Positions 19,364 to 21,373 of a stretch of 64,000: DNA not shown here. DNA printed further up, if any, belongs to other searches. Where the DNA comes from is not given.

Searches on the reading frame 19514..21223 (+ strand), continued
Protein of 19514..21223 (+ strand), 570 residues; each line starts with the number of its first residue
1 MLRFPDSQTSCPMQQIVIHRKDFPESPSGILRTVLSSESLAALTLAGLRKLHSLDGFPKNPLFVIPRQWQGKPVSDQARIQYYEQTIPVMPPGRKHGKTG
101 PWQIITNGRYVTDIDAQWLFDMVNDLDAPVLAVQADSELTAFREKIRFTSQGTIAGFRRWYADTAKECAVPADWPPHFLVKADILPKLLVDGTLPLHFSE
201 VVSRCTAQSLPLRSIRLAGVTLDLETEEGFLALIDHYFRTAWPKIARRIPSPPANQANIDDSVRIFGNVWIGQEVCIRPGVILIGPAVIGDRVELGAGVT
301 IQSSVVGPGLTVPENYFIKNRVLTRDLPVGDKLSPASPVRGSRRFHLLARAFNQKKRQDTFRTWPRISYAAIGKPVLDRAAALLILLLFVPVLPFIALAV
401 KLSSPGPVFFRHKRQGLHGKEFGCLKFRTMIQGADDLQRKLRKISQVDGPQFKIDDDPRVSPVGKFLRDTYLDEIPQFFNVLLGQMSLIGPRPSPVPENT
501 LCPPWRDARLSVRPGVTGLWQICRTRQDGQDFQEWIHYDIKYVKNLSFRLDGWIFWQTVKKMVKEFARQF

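Call 39: fold_search(model_id=the predicted structure, library=pdb)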
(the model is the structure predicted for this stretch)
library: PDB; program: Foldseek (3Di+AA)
matches with E <= 10: 808; with E <= 0.001: 252
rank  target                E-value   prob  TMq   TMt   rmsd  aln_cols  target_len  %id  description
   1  2ggo                  6.4e-11  1.00  0.30  0.40  10.4       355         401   13  Crystal Structure of glucose-1-phosphate thymidylyltransferase from Sulfolobus tokodaii (released 2007-03-24)
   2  8x7s_B                1.2e-10  1.00  0.29  0.39  11.9       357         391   13  Crystal structure of tlr0611 (released 2024-11-27)
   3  8x7s_A                3.5e-10  1.00  0.28  0.37  12.3       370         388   13  Crystal structure of tlr0611 (released 2024-11-27)
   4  7d72_E                3.9e-10  1.00  0.23  0.33  12.6       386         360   14  Cryo-EM structures of human GMPPA/GMPPB complex bound to GDP-Mannose (released 2021-05-05)
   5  5z0a_C                6.0e-10  1.00  0.30  0.40   9.9       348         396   13  ST0452(Y97N)-GlcNAc binding form (released 2018-10-31)
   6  7x8k_A                7.1e-10  1.00  0.27  0.38  11.3       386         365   12  Arabidopsis GDP-D-mannose pyrophosphorylase (VTC1) structure (product-bound) (released 2022-05-18)
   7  7x8j_B                1.0e-09  1.00  0.30  0.43  10.4       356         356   14  Arabidopsis GDP-D-mannose pyrophosphorylase (VTC1) structure (unliganded) (released 2022-05-18)
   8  5z0a_A                1.0e-09  1.00  0.30  0.39  10.2       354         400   14  ST0452(Y97N)-GlcNAc binding form (released 2018-10-31)
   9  8x7s_C                1.1e-09  1.00  0.30  0.41  11.4       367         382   13  Crystal structure of tlr0611 (released 2024-11-27)
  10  7x8k_C                1.6e-09  1.00  0.28  0.41  10.8       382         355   12  Arabidopsis GDP-D-mannose pyrophosphorylase (VTC1) structure (product-bound) (released 2022-05-18)
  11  8yre_D                1.9e-09  1.00  0.27  0.38  11.4       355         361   14  Crystal structure of Arabidopsis VTC1-KJC2 (released 2025-04-02)
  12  5z0a_E                2.0e-09  1.00  0.30  0.40  10.1       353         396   13  ST0452(Y97N)-GlcNAc binding form (released 2018-10-31)
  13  7x8j_A                3.0e-09  1.00  0.27  0.40  11.8       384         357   12  Arabidopsis GDP-D-mannose pyrophosphorylase (VTC1) structure (unliganded) (released 2022-05-18)
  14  7x8k_B                3.6e-09  1.00  0.27  0.38  10.9       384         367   12  Arabidopsis GDP-D-mannose pyrophosphorylase (VTC1) structure (product-bound) (released 2022-05-18)
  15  7d72_A                4.4e-09  1.00  0.28  0.36  11.4       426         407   11  Cryo-EM structures of human GMPPA/GMPPB complex bound to GDP-Mannose (released 2021-05-05)
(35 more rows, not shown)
